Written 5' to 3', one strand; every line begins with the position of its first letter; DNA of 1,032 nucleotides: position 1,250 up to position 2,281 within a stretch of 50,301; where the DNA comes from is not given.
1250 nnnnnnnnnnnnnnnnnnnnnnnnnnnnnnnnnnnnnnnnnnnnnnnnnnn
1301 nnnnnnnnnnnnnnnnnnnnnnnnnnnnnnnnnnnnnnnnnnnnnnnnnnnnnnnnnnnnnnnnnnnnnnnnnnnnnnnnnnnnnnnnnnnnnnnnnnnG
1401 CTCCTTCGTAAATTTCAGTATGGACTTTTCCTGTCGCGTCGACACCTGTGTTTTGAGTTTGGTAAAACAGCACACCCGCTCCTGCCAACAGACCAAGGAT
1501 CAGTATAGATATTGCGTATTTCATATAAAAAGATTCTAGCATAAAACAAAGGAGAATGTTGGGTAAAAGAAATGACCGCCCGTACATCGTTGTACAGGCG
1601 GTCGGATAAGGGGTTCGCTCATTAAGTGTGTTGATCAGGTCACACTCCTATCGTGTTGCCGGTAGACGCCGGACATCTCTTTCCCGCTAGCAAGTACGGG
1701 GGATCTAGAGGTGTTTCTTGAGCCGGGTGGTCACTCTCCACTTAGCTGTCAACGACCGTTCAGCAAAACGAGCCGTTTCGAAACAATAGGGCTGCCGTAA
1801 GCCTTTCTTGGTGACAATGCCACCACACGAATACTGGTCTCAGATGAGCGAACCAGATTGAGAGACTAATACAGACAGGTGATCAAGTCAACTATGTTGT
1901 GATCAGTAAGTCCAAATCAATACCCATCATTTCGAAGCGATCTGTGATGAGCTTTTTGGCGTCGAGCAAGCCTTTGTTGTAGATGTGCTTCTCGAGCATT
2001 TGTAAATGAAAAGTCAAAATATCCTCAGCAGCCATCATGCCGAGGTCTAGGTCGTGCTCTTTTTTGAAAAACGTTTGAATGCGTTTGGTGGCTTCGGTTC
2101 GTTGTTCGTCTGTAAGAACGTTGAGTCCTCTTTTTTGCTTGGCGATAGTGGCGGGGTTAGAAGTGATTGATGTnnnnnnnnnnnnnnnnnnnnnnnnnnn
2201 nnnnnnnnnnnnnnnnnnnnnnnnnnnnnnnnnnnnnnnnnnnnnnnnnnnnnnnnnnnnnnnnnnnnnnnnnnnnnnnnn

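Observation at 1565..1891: Self-contained ncRNA gene of unknown family (promoter, 11-bp closing helix, terminator, no ORF)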

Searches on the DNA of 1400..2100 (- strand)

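Call 4: search_rna_families(source=window, start=1400, end=2100, threshold=evalue, max_evalue=10, show_alignments=3)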
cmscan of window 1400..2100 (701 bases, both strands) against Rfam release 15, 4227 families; matches with E-value up to 10: 3.
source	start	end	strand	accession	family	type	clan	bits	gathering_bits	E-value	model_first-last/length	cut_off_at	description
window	1984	2012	+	RF01103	UPD-PKc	Cis-reg;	-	19.2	40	2.2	1-29/29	no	Pseudoknot of upstream pseudoknot domain (UPD) of the 3'UTR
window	1514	1609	+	RF04182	GibS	Gene; sRNA;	-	18.8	115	4.7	1-142/142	no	GibS sRNA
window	1692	1801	+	RF02133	HOXB13-AS1_2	Gene; lncRNA;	-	13.2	40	2.1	1-81/81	no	HOXB13 antisense RNA 1 conserved region 2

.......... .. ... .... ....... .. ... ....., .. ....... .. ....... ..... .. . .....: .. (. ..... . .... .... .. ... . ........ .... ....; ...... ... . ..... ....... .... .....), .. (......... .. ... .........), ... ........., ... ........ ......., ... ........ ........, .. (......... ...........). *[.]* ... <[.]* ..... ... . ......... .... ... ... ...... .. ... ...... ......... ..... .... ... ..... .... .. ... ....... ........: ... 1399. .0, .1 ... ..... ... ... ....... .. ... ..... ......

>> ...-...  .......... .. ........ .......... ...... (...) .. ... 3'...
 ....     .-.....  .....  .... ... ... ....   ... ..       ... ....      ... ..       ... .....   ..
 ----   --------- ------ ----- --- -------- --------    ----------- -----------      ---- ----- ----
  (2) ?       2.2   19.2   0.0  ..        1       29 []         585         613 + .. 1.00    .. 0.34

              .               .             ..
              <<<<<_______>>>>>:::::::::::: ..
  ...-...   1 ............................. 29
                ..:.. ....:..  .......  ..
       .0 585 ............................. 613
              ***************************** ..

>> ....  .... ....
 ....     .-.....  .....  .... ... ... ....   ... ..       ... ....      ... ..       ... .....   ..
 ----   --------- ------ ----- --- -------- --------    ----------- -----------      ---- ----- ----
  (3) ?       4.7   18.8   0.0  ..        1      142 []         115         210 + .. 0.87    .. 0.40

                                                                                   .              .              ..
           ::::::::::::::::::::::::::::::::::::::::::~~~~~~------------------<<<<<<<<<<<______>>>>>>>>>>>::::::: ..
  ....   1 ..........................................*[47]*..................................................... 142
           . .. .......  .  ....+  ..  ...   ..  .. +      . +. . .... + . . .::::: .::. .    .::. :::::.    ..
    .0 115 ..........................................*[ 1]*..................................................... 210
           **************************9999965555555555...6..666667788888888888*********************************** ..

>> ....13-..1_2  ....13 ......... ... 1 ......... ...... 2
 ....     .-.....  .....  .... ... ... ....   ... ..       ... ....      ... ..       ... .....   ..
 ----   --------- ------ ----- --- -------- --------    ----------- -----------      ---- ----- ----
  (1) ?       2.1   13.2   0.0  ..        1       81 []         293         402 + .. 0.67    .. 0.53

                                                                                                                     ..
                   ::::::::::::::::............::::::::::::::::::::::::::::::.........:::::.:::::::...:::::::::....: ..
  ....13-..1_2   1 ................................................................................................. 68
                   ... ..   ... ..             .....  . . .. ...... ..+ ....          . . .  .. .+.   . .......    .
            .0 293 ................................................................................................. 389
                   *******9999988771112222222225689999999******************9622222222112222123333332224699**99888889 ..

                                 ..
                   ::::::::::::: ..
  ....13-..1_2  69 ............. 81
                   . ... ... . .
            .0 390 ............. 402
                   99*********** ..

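Call 26: search_dna_similar(query=window:1560-1900:-, collection=plasmids, mode=distant, max_evalue=1)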
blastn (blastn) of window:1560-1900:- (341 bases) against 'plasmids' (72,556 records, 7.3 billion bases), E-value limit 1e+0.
No match.

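Call 27: search_dna_similar(query=window:1560-1900:-, collection=phages, mode=distant, max_evalue=1)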
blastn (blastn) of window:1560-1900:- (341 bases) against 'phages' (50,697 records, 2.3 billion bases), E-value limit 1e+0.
No match.

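Call 74: build_rna_model(alignment_id=A4, structure=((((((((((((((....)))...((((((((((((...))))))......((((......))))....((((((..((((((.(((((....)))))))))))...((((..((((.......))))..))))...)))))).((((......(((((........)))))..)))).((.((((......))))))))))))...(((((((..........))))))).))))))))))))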
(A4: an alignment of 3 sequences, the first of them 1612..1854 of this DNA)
Model R1 built from alignment A4 (3 sequences, 243 columns); structure: as given.
model positions 243; base pairs 77; branch points 7; effective number of sequences 0.61; information 0.59 bits per position. Calibrated on 0.2 Mb of random sequence (short: E-values are rough).
structure used (alignment columns):
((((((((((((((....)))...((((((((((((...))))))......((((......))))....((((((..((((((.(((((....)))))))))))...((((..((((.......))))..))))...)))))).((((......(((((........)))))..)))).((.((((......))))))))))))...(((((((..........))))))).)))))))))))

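Call 75: search_with_rna_model(model_id=R1, sources=[window, L001, L002, L003, L007, L009, L012, L013], max_evalue=10)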
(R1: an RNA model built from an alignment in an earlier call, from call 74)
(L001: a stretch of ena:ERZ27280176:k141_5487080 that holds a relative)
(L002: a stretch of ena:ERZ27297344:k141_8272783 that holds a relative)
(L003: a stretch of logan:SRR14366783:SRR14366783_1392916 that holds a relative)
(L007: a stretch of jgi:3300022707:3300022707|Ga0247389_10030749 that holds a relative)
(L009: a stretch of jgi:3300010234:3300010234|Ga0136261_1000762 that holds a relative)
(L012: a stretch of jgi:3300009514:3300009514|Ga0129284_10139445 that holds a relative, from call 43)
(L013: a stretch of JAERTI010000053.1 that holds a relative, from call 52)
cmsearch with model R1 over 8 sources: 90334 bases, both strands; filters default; matches with E-value up to 10: 1.
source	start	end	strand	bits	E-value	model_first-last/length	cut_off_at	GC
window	1612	1854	-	308.8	2.7e-101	1-243/243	no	0.53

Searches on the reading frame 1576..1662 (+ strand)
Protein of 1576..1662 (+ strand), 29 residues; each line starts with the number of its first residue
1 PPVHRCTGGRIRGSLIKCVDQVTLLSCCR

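Call 36: search_protein_families(library=pfam, proteins=[window:1576-1662:+], max_evalue=1)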
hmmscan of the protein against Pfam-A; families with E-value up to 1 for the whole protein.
seq(29 aa): 0 families

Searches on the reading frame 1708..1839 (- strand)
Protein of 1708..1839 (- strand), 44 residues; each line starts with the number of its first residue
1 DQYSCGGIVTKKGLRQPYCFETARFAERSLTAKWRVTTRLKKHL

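Call 32: find_related_loci(query=A1, collection=genome_contigs, flank=5000)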
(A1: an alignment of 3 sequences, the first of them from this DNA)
Query A1 (44 aa) in genome_contigs; peptide patterns used: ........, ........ (x = any residue, [..] = any of these).
50 stretches matched a pattern, but none encodes a relative of the query by tblastn (E <= 1e-3).

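Call 33: find_related_loci(query=A1, collection=metagenome_contigs, flank=5000)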
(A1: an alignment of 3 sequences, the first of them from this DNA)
Query A1 (44 aa) in metagenome_contigs; peptide patterns used: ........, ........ (x = any residue, [..] = any of these).
90 stretches matched a pattern; 2 encode a relative of the query (tblastn E <= 1e-3); 2 distinct loci.
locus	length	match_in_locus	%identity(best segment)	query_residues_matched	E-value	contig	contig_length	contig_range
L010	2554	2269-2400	100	1-44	1e-28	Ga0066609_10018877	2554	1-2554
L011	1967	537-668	100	1-44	1e-28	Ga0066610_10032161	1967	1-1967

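Call 36: search_protein_families(library=pfam, proteins=[window:1708-1839:-], max_evalue=1)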
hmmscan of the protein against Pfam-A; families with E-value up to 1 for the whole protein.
seq(44 aa): 0 families

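Call 61: find_related_loci(query=A1, collection=viral_contigs, flank=3000)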
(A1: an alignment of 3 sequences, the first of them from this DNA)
Query A1 (44 aa) in viral_contigs; peptide patterns used: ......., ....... (x = any residue, [..] = any of these).
13 stretches matched a pattern, but none encodes a relative of the query by tblastn (E <= 1e-3).

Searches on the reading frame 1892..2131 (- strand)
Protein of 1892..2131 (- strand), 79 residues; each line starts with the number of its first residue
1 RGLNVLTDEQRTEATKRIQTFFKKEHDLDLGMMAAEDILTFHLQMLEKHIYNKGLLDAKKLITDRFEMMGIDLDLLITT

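Call 10: search_protein_families(library=pfam, proteins=[window:1892-2131:-], max_evalue=0.01)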
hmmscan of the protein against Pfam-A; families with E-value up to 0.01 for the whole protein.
window:1892-2131:- (79 aa): 1 family
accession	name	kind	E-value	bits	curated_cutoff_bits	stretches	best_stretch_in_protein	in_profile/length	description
PF09932.14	DUF2164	-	8.7e-17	61.4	27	1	6-73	3-70/74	Uncharacterized conserved protein (DUF2164)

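Call 12: find_encoding_contigs(protein=window:1892-2131:-, flank=3000, max_places=10)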
Protein window:1892-2131:- (79 aa): no gene with exactly this product is on record in the collection.

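Call 21: find_homologous_proteins(query=window:1892-2131:-, max_evalue=0.00001)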
Query window:1892-2131:- (79 aa): 1 proteins with E <= 0.00001 among 1 candidates.
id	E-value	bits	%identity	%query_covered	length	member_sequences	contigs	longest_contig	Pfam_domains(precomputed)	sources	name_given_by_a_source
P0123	3.7e-43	162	100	100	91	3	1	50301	PF09932.15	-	-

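Call 42: search_protein_representatives(protein=P0123)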
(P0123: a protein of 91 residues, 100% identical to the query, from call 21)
Query: 91 residues. Proteins with E-value up to 0.001 (for the whole library): 166; up to 1e-10: 9; up to 1e-30: 0. The best 150 are listed.
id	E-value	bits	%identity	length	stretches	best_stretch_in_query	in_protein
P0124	3.0e-25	103.7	61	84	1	10-88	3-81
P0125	3.2e-15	71.8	46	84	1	10-88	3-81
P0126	2.2e-13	65.9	47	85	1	11-90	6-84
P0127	8.2e-12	60.9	45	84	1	11-88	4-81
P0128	3.4e-11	59.0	44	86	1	13-89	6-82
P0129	5.1e-11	58.4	41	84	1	9-89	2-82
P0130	6.3e-11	58.1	43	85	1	12-88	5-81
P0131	9.5e-11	57.6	42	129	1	16-89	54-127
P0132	1.0e-10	57.5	38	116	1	4-89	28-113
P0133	1.1e-10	57.4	44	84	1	9-90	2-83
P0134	2.1e-10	56.5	41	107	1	11-89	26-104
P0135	3.0e-10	56.0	41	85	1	12-90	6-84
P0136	3.0e-10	56.0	41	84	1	9-88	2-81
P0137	4.2e-10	55.5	41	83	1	14-88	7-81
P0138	6.0e-10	55.0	39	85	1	16-89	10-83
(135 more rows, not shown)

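Call 43: find_encoding_contigs(protein=P0124, flank=3000, max_places=6)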
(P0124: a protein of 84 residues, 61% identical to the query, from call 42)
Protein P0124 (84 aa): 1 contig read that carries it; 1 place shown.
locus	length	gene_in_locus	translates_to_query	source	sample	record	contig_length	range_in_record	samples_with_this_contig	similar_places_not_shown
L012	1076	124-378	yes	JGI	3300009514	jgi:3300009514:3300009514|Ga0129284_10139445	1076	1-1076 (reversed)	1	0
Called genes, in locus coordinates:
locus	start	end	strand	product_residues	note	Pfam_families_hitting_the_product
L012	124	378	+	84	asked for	PF09932:DUF2164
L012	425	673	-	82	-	-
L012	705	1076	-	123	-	?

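Call 52: find_related_loci(query=A3, collection=genome_contigs, flank=2500)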
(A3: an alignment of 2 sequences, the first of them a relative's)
Query A3 (91 aa) in genome_contigs; peptide patterns used: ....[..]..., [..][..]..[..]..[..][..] (x = any residue, [..] = any of these).
55 stretches matched a pattern; 1 encode a relative of the query (tblastn E <= 1e-3); 1 distinct loci.
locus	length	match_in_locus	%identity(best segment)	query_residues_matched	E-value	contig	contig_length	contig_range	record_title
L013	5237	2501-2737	62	10-88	3e-32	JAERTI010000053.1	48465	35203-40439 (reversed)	MAG: Candidatus Uhrbacteria bacterium isolate BH28 c_000000009860, whole genome shotgun sequence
